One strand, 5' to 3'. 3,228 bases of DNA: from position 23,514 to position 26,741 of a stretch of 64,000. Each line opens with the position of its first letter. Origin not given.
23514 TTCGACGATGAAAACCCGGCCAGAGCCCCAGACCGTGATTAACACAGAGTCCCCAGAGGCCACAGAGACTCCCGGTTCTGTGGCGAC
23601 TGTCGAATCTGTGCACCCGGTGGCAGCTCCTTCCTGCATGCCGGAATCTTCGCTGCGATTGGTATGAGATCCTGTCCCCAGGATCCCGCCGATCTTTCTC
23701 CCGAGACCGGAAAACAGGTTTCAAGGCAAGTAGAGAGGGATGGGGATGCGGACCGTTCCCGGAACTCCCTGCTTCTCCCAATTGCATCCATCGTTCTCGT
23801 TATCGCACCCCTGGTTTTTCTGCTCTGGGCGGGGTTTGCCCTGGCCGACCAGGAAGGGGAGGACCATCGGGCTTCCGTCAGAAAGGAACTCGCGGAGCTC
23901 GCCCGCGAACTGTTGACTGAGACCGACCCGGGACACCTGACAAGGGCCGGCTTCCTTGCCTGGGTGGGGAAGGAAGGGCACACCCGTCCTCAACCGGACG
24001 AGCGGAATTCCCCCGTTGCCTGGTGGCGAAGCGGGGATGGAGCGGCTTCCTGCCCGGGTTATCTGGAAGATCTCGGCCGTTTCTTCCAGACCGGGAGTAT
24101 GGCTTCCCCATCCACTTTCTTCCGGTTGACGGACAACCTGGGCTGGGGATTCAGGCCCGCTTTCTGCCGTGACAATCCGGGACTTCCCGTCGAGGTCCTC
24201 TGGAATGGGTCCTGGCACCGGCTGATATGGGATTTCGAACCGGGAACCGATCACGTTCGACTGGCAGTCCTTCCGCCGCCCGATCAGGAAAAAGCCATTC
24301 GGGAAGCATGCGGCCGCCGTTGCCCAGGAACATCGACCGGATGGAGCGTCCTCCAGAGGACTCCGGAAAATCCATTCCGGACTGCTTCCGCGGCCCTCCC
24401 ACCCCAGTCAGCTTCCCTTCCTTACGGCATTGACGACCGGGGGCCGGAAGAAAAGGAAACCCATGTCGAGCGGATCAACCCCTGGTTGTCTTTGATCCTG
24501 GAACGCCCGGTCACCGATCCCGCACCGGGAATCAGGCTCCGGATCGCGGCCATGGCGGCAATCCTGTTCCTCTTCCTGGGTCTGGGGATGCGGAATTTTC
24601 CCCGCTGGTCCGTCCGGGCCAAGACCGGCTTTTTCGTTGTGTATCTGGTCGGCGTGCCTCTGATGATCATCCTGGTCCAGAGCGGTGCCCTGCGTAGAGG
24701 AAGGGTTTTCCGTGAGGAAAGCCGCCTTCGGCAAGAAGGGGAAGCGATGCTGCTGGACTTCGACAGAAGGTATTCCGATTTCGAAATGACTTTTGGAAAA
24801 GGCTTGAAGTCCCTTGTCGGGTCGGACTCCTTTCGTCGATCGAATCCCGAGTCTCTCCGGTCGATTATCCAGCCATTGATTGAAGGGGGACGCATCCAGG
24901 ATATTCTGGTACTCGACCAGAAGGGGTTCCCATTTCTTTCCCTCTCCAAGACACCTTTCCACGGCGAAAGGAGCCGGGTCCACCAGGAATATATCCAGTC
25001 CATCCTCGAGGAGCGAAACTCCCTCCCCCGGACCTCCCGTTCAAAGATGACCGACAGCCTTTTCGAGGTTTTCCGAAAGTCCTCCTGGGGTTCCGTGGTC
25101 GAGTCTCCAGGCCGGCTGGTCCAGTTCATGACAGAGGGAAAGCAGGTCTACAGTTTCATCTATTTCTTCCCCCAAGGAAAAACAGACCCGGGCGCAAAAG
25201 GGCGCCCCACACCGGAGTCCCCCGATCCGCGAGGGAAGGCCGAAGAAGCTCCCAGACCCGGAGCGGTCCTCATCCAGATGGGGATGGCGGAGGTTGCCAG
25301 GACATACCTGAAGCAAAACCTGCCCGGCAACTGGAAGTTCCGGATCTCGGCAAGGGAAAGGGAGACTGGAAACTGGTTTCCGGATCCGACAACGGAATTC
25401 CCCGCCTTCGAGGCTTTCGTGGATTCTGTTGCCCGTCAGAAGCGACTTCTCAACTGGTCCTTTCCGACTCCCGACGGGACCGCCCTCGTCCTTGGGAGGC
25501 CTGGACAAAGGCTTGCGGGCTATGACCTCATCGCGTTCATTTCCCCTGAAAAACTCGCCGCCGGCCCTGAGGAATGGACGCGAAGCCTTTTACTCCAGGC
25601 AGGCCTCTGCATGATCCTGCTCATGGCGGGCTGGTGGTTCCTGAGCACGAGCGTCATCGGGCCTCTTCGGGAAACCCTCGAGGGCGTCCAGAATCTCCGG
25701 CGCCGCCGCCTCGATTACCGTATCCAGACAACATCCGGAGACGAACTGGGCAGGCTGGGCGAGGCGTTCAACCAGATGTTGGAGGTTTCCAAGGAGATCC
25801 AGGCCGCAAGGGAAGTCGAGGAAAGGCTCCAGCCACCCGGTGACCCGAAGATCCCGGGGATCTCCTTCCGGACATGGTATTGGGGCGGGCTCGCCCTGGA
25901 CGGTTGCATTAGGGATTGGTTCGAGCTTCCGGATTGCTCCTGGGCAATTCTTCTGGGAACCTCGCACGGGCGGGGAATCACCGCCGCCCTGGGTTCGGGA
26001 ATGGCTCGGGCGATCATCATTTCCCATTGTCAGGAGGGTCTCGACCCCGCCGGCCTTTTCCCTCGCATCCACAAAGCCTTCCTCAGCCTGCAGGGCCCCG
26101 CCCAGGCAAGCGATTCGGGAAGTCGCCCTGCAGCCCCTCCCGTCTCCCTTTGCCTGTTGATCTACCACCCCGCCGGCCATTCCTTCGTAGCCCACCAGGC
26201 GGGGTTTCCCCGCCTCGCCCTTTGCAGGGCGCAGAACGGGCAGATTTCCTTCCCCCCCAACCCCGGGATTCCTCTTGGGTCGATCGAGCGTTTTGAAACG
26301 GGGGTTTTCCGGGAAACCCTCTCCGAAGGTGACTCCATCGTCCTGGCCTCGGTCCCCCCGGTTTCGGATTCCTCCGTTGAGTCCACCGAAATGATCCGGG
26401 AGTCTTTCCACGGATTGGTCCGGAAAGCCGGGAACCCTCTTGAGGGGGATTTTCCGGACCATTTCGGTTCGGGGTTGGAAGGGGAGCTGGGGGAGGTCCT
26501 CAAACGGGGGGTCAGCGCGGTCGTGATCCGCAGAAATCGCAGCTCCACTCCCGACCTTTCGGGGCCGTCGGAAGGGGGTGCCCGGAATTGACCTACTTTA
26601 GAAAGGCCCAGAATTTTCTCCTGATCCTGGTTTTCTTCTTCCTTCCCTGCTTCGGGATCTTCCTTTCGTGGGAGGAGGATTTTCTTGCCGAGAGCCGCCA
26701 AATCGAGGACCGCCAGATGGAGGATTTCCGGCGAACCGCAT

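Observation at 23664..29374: Translationally coupled pair of a pseudo-PP2C and a canonical PP2C, both giant HAMP membrane sensors (pair A)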

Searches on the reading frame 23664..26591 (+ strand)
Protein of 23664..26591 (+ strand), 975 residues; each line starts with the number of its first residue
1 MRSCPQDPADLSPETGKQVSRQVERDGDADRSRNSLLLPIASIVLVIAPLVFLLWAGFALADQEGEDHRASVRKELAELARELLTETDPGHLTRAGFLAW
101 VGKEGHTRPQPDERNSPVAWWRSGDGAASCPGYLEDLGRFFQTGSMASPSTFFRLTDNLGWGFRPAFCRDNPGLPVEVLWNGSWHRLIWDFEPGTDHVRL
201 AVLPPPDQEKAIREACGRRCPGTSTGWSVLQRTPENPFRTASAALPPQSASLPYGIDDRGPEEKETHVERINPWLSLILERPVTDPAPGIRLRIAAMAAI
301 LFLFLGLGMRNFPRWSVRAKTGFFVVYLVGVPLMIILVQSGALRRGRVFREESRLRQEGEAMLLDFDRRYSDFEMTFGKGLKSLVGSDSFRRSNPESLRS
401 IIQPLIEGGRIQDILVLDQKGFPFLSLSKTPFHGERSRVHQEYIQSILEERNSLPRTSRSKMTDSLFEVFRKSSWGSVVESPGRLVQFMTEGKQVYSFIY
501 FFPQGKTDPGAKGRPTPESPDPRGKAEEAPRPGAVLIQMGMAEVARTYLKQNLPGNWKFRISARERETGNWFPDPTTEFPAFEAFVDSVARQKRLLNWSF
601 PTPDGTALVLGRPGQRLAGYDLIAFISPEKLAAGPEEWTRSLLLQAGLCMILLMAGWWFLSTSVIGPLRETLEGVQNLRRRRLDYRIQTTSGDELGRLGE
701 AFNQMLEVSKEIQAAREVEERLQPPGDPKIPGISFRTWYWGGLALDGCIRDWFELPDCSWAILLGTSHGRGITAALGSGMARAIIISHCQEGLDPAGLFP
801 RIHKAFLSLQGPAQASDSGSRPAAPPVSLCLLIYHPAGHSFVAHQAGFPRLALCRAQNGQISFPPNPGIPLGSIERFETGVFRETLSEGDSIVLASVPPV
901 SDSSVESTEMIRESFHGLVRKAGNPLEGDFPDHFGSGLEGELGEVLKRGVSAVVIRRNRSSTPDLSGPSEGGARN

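Call 6: search_protein_families(library=pfam, proteins=[window:23664-26591:+], max_evalue=0.1)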
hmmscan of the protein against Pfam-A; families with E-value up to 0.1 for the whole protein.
window:23664-26591:+ (975 aa): 2 families
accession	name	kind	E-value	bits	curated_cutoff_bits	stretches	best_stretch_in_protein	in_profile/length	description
PF07228.17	SpoIIE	-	1.8e-12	48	25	1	759-896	4-130/192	Stage II sporulation protein E (SpoIIE)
PF00672.30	HAMP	-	1.3e-10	41.9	25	1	659-707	1-49/53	HAMP domain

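Call 20: find_homologous_proteins(query=window:23664-26591:+, max_evalue=0.001)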
Query window:23664-26591:+ (975 aa): 1 proteins with E <= 0.001 among 8000 candidates.
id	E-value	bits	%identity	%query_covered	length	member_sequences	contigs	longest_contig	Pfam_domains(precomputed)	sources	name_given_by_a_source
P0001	0.0e+0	2255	100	100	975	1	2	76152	PF00672.31,PF07228.18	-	-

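Call 21: find_encoding_contigs(protein=P0001, flank=10000, max_places=4)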
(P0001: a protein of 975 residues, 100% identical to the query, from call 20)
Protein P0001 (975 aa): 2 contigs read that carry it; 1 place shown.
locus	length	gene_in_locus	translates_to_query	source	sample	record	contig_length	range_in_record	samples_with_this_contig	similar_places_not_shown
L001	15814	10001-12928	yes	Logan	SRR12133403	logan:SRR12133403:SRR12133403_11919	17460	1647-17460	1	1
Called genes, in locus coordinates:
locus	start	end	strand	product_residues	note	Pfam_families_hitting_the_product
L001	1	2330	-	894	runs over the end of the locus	-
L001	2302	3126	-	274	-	-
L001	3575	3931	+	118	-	PF01740:STAS (weak), PF13466:STAS_2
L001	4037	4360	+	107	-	-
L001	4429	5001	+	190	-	PF04542:Sigma70_r2, PF08281:Sigma70_r4_2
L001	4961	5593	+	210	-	-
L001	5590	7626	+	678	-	-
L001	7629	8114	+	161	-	-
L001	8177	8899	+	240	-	-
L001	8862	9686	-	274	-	PF01790:LGT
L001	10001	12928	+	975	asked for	PF00672:HAMP, PF07228:SpoIIE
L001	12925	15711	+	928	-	PF00672:HAMP, PF07228:SpoIIE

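Call 38: search_protein_representatives(protein=window:23664-26591:+)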
Query: 975 residues. Proteins with E-value up to 0.001 (for the whole library): 1625; up to 1e-10: 321; up to 1e-30: 16. The best 150 are listed.
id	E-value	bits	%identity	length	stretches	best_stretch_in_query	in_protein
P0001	0.0e+00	2254.6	100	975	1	1-975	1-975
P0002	4.8e-84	299.3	30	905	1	32-896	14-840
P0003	6.3e-73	262.5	31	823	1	128-903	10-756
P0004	4.2e-50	187.0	29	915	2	544-896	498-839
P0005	7.3e-44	166.3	30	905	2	530-872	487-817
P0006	7.3e-43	163.0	26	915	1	45-814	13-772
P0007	3.3e-38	147.6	27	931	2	545-896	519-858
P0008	4.7e-37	143.8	27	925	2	532-809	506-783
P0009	1.5e-36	142.1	28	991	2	526-814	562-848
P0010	2.6e-35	138.0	33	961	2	542-804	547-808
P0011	4.7e-35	137.2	28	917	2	543-809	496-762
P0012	2.2e-34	134.9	27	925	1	131-851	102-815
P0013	2.6e-33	131.4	28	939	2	535-894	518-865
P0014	1.1e-32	129.3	30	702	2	541-894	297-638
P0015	4.0e-32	127.5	25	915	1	137-896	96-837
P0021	1.4e-28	115.8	25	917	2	556-896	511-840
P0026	2.9e-23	98.1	31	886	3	543-801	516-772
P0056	4.1e-18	81.1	28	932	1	536-811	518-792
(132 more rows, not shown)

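Call 40: find_encoding_contigs(protein=P0002, flank=6000, max_places=3)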
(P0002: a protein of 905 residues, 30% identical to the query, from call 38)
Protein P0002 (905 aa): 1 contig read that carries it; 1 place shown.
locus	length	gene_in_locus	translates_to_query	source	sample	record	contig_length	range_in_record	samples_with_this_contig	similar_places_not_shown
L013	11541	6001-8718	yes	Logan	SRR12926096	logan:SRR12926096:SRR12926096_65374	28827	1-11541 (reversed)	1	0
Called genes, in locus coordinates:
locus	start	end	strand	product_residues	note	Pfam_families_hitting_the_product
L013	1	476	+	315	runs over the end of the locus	-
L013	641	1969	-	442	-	PF08450:SGL (faint), PF01436:NHL (weak), PF25021:TEN_NHL (faint), PF01436:NHL (weak)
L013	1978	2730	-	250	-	-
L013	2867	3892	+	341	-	PF13432:TPR_16 (weak), PF12895:ANAPC3 (weak), PF14559:TPR_19 (weak), PF00515:TPR_1 (weak), PF13414:TPR_11 (weak), PF07719:TPR_2 (weak), PF13432:TPR_16, PF13414:TPR_11 (weak), +19 more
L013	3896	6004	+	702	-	PF02743:dCache_1, PF00672:HAMP, PF13185:GAF_2, PF01590:GAF, PF13492:GAF_3, PF00990:GGDEF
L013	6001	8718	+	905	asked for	PF00672:HAMP (weak), PF07228:SpoIIE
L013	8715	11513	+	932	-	PF00672:HAMP, PF07228:SpoIIE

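Call 41: find_encoding_contigs(protein=P0003, flank=6000, max_places=2)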
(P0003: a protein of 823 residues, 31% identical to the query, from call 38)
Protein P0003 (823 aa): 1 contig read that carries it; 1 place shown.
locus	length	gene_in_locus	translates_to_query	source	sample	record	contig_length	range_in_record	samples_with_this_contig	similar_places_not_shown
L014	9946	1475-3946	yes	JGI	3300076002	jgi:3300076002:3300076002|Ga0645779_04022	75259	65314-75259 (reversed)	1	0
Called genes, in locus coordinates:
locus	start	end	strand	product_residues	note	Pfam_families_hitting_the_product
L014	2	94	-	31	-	?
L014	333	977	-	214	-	-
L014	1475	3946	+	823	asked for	PF00672:HAMP, PF07228:SpoIIE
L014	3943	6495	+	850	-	PF00672:HAMP, PF07228:SpoIIE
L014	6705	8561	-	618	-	PF00128:Alpha-amylase (weak)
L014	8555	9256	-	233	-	PF18911:PKD_4 (weak)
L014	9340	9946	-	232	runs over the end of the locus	PF03734:YkuD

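Call 42: find_encoding_contigs(protein=P0004, flank=6000, max_places=2)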
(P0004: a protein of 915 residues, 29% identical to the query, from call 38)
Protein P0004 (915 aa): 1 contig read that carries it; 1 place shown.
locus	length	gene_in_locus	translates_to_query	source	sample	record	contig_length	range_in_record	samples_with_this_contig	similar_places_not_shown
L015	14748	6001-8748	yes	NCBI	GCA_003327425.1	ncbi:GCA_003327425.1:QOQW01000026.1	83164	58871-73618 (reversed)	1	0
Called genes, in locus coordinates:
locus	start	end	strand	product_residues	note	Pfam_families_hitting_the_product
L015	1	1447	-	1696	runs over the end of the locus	PF12458:DUF3686, PF07728:AAA_5 (faint), PF25472:DUF7902, PF13401:AAA_22 (faint), PF00004:AAA (weak)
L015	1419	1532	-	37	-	-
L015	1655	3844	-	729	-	-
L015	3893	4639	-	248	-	-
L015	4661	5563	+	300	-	-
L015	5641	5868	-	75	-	-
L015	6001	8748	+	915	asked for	PF00672:HAMP, PF07228:SpoIIE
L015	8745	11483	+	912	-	PF00672:HAMP, PF07228:SpoIIE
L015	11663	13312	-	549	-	-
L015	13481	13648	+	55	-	-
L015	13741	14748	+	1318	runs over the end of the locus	-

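Call 43: find_encoding_contigs(protein=P0021, flank=6000, max_places=2)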
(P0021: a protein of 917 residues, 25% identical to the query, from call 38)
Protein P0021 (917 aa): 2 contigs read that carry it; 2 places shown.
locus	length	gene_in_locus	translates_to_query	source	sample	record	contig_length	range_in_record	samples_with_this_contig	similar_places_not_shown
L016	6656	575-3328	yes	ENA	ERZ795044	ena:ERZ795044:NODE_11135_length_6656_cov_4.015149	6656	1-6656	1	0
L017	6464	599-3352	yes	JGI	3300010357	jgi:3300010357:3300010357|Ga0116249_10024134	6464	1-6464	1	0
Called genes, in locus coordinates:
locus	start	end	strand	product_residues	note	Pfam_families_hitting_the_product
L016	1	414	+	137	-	?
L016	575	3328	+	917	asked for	PF00672:HAMP, PF07228:SpoIIE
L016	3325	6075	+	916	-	PF00672:HAMP, PF07228:SpoIIE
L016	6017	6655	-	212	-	?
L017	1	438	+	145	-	?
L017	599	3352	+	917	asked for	PF00672:HAMP, PF07228:SpoIIE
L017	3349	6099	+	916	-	PF00672:HAMP, PF07228:SpoIIE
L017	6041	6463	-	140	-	?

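Call 53: find_related_loci(query=A2, collection=genome_contigs, flank=4000)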
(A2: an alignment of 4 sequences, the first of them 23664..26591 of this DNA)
Query A2 (975 aa) in genome_contigs; peptide patterns used: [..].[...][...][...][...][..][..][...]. (x = any residue, [..] = any of these).
26 stretches matched a pattern; 2 encode a relative of the query (tblastn E <= 1e-3); 2 distinct loci.
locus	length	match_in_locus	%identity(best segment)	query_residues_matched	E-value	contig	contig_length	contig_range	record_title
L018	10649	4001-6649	25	13-930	4e-52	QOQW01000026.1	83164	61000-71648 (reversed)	MAG: Candidatus Ozemobacter sibiricus isolate BY5 NODE_258, whole genome shotgun sequence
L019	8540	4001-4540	26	706-894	8e-8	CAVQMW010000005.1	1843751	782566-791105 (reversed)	MAG: uncultured delta proteobacterium isolate MFD03804.bin.1.81 genome assembly, contig: contig_3986, whole genome shotg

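Call 65: find_encoding_contigs(protein=P0005, flank=5000, max_places=1)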
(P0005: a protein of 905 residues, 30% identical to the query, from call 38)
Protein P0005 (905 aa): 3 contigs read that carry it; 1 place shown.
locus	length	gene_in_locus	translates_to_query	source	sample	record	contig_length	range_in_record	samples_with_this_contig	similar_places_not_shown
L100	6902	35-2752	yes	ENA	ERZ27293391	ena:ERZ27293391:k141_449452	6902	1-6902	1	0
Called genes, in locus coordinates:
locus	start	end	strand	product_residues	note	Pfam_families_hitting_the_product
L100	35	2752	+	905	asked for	PF00672:HAMP, PF07228:SpoIIE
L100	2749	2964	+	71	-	-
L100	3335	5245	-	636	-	PF13091:PLDc_2, PF00614:PLDc (faint), PF13091:PLDc_2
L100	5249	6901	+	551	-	?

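Call 66: find_encoding_contigs(protein=P0026, flank=5000, max_places=1)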
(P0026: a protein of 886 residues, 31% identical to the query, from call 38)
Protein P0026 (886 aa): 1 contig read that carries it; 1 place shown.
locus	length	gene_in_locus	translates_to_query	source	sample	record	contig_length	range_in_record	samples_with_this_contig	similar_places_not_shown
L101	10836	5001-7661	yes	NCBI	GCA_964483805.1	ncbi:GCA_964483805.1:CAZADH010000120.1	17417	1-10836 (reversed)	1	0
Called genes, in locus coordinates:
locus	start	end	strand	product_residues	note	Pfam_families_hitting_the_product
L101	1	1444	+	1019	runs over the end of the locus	PF00041:fn3 (faint), PF16656:Pur_ac_phosph_N, PF13540:RCC1_2 (faint), PF25390:WD40_RLD, PF00415:RCC1 (weak)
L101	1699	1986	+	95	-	PF09907:HigB_toxin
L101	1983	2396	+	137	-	PF01381:HTH_3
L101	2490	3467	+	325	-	-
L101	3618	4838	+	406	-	PF01264:Chorismate_synt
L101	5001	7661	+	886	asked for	PF00672:HAMP (weak), PF07228:SpoIIE (weak)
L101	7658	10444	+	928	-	PF07228:SpoIIE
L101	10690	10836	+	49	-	?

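Call 67: find_encoding_contigs(protein=P0056, flank=5000, max_places=1)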
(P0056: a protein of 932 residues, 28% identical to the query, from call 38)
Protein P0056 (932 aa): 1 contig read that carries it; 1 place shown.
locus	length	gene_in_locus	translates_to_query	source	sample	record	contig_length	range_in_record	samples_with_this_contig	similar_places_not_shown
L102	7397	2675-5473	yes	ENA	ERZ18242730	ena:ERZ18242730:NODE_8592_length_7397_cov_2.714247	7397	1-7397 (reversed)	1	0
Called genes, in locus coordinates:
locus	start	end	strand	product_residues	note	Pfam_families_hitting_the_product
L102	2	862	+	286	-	?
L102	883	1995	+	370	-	-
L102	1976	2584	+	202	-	-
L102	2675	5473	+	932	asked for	PF00672:HAMP, PF07228:SpoIIE (weak)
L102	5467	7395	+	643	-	?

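Call 68: find_encoding_contigs(protein=P0006, flank=5000, max_places=1)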
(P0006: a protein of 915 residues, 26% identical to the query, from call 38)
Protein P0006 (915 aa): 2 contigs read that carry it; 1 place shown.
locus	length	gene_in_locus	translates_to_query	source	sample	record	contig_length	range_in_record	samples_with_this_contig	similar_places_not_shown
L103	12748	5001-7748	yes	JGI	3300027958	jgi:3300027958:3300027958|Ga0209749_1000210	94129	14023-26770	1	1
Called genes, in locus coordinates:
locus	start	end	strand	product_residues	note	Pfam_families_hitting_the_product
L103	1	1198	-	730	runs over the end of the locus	PF02730:AFOR_N, PF01314:AFOR_C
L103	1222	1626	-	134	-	PF12838:Fer4_7 (weak), PF13187:Fer4_9 (weak), PF13237:Fer4_10 (weak), PF00037:Fer4 (weak), PF14697:Fer4_21 (weak), PF12838:Fer4_7, PF13187:Fer4_9 (weak), PF13237:Fer4_10, +12 more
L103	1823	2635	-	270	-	PF07719:TPR_2 (faint)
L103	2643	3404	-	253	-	-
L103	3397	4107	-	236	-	PF00005:ABC_tran, PF13304:AAA_21 (weak)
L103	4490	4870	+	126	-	PF01042:Ribonuc_L-PSP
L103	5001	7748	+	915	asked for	PF00672:HAMP, PF07228:SpoIIE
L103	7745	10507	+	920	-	PF00672:HAMP, PF07228:SpoIIE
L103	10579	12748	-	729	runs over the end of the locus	PF00514:Arm (faint), PF02985:HEAT (faint), PF12717:Cnd1 (faint), PF13513:HEAT_EZ (faint), PF25780:TPR_IPO5 (faint), PF13646:HEAT_2, PF14559:TPR_19 (weak), PF13414:TPR_11 (weak), +10 more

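Call 69: find_encoding_contigs(protein=P0012, flank=5000, max_places=1)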
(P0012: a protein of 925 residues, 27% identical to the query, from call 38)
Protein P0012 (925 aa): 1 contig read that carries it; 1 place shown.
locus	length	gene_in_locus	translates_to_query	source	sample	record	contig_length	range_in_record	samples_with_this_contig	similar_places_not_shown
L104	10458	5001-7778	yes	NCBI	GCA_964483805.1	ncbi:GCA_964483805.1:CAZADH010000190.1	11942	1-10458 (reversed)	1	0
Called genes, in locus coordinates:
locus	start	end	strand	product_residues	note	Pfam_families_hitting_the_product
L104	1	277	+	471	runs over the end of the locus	PF00232:Glyco_hydro_1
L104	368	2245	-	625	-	PF02378:PTS_EIIC, PF00367:PTS_EIIB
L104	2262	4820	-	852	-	PF00358:PTS_EIIA_1, PF00381:PTS-HPr, PF05524:PEP-utilisers_N, PF00391:PEP-utilizers, PF02896:PEP-utilizers_C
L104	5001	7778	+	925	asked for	PF00672:HAMP, PF07228:SpoIIE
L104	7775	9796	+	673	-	-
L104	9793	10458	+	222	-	?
